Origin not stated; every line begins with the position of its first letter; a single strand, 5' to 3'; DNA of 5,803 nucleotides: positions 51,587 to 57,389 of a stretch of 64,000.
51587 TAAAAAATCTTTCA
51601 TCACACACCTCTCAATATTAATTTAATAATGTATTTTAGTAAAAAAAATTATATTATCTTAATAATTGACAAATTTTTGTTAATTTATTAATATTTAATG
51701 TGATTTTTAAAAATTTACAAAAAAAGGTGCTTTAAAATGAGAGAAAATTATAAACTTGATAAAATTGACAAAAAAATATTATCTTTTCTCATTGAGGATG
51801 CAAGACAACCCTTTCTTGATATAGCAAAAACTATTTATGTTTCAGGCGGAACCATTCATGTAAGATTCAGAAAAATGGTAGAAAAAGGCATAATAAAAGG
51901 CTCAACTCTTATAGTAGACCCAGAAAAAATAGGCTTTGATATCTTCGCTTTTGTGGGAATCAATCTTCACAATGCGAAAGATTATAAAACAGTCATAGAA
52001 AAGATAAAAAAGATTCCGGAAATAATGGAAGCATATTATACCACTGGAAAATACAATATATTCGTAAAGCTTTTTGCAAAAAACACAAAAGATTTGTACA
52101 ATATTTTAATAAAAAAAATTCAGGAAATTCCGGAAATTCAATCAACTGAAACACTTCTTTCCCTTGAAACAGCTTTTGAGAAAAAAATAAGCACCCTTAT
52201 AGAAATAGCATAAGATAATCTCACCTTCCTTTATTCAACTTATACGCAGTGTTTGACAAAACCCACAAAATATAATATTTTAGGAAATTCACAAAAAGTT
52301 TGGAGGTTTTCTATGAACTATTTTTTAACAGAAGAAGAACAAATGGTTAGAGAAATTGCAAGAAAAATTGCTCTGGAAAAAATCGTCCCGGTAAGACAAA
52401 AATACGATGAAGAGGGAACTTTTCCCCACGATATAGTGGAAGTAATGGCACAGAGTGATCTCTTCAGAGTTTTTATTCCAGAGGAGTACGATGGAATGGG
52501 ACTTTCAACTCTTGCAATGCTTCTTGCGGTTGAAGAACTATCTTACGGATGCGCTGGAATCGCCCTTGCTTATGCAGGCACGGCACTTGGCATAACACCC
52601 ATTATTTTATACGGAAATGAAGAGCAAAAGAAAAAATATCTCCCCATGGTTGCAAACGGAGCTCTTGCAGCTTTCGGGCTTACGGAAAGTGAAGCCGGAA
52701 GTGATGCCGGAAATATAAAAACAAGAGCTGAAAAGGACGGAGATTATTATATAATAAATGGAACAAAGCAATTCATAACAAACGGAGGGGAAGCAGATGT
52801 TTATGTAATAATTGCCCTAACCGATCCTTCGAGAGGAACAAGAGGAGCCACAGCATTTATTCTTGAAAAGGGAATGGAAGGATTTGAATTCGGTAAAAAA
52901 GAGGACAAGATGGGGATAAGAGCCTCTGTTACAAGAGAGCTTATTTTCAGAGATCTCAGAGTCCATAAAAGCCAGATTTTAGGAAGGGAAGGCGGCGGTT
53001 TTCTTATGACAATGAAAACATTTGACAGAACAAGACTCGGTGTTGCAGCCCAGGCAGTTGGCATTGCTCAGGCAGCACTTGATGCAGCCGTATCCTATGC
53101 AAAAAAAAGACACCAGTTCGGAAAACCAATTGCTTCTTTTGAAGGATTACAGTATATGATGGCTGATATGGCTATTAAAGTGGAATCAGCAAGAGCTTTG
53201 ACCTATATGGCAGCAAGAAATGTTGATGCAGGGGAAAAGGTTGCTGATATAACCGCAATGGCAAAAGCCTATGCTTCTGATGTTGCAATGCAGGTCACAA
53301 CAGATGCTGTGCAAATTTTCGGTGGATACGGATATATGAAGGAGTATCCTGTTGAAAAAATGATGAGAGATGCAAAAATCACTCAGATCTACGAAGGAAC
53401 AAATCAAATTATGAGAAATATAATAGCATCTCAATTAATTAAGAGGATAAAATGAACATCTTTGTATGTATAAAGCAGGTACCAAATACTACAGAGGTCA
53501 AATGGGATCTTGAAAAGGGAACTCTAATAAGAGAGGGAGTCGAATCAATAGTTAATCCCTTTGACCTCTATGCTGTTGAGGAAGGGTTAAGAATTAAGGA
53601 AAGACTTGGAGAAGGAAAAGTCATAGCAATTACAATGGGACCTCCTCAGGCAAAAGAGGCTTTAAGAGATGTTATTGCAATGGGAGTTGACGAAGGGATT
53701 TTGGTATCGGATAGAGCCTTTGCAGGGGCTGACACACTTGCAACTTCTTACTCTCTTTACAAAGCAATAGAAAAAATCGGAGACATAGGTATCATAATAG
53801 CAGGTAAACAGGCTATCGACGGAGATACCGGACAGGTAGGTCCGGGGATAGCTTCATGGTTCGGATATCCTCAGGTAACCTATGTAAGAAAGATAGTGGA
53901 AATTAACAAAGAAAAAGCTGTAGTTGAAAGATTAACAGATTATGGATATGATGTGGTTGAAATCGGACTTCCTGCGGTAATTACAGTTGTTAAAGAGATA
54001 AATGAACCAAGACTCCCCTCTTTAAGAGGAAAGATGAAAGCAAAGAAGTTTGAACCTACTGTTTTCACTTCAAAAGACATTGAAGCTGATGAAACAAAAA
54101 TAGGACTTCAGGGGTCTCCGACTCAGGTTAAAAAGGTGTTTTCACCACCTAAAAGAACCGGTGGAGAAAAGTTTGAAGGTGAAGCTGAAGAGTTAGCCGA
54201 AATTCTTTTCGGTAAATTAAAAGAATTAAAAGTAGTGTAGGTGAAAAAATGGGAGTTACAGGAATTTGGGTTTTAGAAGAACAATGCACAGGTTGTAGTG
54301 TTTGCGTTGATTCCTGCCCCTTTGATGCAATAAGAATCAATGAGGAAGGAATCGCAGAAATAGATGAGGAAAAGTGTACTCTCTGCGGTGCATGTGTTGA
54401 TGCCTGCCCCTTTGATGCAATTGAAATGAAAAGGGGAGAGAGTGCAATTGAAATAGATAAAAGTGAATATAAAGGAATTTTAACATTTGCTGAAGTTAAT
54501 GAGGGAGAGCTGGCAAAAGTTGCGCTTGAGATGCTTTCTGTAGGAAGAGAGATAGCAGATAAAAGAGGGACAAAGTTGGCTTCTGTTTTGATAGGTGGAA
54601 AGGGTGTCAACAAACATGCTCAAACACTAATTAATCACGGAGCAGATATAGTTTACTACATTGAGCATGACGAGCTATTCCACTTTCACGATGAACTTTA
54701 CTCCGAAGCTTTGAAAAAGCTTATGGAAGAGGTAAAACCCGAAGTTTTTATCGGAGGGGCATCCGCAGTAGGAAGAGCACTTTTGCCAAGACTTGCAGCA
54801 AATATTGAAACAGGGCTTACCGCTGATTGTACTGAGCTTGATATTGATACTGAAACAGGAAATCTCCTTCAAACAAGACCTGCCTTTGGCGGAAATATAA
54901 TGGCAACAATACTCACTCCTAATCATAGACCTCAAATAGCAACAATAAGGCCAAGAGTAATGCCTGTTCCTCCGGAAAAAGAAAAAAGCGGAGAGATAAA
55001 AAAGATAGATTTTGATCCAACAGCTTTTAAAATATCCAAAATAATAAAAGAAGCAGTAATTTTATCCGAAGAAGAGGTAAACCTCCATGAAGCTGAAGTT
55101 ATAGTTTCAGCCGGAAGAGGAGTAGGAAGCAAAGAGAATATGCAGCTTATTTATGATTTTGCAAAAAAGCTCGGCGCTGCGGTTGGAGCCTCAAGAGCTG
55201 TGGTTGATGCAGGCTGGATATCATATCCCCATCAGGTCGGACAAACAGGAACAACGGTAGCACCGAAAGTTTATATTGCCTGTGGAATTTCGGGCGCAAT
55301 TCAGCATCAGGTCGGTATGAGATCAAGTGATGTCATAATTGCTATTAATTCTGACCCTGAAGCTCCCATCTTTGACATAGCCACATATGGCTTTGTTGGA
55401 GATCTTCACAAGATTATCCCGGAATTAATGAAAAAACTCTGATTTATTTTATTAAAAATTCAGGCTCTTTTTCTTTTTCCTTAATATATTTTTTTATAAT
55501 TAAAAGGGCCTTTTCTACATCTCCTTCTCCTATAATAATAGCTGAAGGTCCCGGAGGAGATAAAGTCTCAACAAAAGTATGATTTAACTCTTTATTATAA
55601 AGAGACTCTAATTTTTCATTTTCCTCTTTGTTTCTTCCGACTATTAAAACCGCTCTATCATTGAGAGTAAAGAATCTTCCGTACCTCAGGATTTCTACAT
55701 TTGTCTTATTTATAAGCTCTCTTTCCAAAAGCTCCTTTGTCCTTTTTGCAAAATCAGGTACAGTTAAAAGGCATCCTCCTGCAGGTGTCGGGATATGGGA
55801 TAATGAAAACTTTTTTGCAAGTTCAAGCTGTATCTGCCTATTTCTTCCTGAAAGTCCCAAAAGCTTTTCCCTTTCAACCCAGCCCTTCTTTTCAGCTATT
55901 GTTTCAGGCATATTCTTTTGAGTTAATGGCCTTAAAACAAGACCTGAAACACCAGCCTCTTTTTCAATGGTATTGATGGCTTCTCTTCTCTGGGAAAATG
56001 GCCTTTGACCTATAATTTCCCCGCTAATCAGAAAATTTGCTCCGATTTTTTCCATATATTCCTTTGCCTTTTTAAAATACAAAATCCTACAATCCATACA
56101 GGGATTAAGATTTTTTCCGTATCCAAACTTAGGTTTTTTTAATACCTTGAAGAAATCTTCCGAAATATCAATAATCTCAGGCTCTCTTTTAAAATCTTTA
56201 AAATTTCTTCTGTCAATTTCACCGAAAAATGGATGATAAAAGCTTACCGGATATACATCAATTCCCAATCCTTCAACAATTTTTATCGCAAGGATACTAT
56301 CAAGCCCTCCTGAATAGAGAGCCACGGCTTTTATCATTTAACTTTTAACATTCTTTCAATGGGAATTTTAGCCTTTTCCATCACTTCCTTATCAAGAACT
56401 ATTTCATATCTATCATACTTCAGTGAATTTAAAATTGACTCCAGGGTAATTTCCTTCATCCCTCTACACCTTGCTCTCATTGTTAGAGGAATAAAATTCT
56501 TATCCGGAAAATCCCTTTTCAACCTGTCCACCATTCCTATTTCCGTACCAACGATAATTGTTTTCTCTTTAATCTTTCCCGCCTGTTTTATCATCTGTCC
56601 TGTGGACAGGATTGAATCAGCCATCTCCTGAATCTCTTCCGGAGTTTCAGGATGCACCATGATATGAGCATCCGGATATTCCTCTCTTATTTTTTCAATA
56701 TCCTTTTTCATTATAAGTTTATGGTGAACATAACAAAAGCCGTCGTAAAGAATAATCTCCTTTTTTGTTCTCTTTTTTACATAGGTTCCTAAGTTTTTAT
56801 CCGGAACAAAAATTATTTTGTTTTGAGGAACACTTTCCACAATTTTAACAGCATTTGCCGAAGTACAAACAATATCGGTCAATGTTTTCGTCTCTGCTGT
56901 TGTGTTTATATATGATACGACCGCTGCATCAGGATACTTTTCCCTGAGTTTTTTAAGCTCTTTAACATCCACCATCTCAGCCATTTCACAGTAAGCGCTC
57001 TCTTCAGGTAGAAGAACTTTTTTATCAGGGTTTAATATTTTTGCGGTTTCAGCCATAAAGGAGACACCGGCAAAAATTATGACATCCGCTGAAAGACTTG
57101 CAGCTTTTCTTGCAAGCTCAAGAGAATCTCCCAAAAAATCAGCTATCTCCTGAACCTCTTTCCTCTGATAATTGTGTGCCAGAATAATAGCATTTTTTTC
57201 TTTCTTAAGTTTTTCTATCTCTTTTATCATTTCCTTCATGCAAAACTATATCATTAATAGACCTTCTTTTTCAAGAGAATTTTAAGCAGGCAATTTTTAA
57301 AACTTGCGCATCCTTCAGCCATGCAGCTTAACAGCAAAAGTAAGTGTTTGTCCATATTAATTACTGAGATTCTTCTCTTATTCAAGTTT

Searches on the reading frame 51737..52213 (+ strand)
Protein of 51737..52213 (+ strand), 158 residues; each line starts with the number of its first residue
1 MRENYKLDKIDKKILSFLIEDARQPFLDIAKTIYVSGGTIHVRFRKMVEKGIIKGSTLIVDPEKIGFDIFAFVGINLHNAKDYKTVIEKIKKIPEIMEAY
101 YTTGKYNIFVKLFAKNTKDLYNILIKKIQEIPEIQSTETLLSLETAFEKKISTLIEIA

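Call 20: search_protein_families(library=pfam, proteins=[window:51737-52213:+], max_evalue=0.001)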
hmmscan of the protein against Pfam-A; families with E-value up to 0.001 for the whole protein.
window:51737-52213:+ (158 aa): 5 families
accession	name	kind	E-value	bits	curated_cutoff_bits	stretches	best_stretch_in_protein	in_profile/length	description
PF01037.27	AsnC_trans_reg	-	5.1e-18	65.2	25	1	73-145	1-73/73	Lrp/AsnC ligand binding domain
PF13412.12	HTH_24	-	2.2e-13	50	21.9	1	7-54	1-48/48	Winged helix-turn-helix DNA-binding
PF13404.12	HTH_AsnC-type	-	1.4e-11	44.4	27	1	7-47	1-41/42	AsnC-type helix-turn-helix domain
PF13291.12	ACT_4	-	0.00011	23.2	27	0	73-99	52-78/80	ACT domain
PF22482.2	AsnC_trans_reg_3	-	0.00053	20.5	24.4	0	71-144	5-84/95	PF0864 C-terminal dimeric alpha+beta barrel domain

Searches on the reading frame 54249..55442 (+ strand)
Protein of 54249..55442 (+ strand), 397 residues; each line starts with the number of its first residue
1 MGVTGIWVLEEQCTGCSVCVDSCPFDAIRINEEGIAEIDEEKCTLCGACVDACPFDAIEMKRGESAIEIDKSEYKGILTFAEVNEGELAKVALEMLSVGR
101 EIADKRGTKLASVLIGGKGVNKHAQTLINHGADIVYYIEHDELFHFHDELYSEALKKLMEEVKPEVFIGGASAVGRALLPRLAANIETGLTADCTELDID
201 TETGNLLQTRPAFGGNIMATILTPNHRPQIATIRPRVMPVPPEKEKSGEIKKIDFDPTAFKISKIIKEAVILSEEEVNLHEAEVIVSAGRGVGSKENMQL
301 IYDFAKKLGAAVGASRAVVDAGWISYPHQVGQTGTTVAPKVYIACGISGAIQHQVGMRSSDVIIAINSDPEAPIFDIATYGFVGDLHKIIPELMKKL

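Call 21: search_protein_families(library=pfam, proteins=[window:54249-55442:+], max_evalue=0.001)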
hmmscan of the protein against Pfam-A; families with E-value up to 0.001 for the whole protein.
window:54249-55442:+ (397 aa): 17 families
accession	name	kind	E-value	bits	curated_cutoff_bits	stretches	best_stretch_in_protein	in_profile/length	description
PF01012.27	ETF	-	3.6e-44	151.2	26.7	1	78-256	2-179/181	Electron transfer flavoprotein domain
PF00766.25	ETF_alpha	-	9.1e-37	125.3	27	1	278-358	1-81/81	Electron transfer flavoprotein FAD-binding domain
PF00037.32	Fer4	-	1.4e-17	63.1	21.1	2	37-59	2-24/24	4Fe-4S binding domain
PF13237.11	Fer4_10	-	1.9e-12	47.3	25.5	2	8-54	4-53/53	4Fe-4S dicluster domain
PF12837.12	Fer4_6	-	5.6e-12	45.4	25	2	35-58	1-24/24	4Fe-4S binding domain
PF12797.12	Fer4_2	-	5.8e-12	45.2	24.5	2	37-55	4-22/22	4Fe-4S binding domain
PF12838.12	Fer4_7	-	7.6e-12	45.9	27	1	12-57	1-52/52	4Fe-4S dicluster domain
PF14697.11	Fer4_21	-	3.6e-10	40.3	35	1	8-60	3-59/59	4Fe-4S dicluster domain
PF13484.11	Fer4_16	-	6.2e-10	40.1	30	1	42-65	1-22/66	4Fe-4S double cluster binding domain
PF13187.11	Fer4_9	-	3.1e-09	37.1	27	1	12-58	1-52/52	4Fe-4S dicluster domain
PF12800.12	Fer4_4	-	3.5e-08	33.5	24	1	41-55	2-16/17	4Fe-4S binding domain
PF25160.1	LdpA_Fe-S-bd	-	8.8e-08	32.3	27.6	1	19-61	9-46/49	LdpA Fe-S cluster-binding domain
PF12798.12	Fer4_3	-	6.8e-07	30.1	27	0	43-57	1-15/15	4Fe-4S binding domain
PF13459.11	Fer4_15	-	1.7e-05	25.9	22.4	0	37-86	2-47/66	4Fe-4S single cluster domain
PF13247.11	Fer4_11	-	0.00011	22.8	26.2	1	9-63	6-64/100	4Fe-4S dicluster domain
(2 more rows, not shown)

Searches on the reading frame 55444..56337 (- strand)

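Call 7: search_protein_families(library=pfam, proteins=[window:55444-56337:-], max_evalue=0.001)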
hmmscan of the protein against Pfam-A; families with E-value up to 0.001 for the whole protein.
window:55444-56337:- (297 aa): 2 families
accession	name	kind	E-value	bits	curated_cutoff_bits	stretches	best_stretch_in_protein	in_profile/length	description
PF18297.6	NFACT-R_2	-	4.4e-09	36.9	26.9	1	220-291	1-73/104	NFACT protein RNA binding domain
PF02568.20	ThiI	-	0.00068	19.7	20.5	0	3-140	5-146/197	Thiamine biosynthesis protein (ThiI)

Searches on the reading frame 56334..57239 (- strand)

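Call 7: search_protein_families(library=pfam, proteins=[window:56334-57239:-], max_evalue=0.001)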
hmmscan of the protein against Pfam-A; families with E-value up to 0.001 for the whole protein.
window:56334-57239:- (301 aa): 2 families
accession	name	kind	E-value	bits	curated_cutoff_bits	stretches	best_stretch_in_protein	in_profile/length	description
PF02445.21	NadA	-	4.5e-120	400.7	27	1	6-299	1-295/295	Quinolinate synthetase A protein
PF18472.7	HP1451_C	-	3.1e-05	24.3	25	0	95-107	40-52/67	HP1451 C-terminal domain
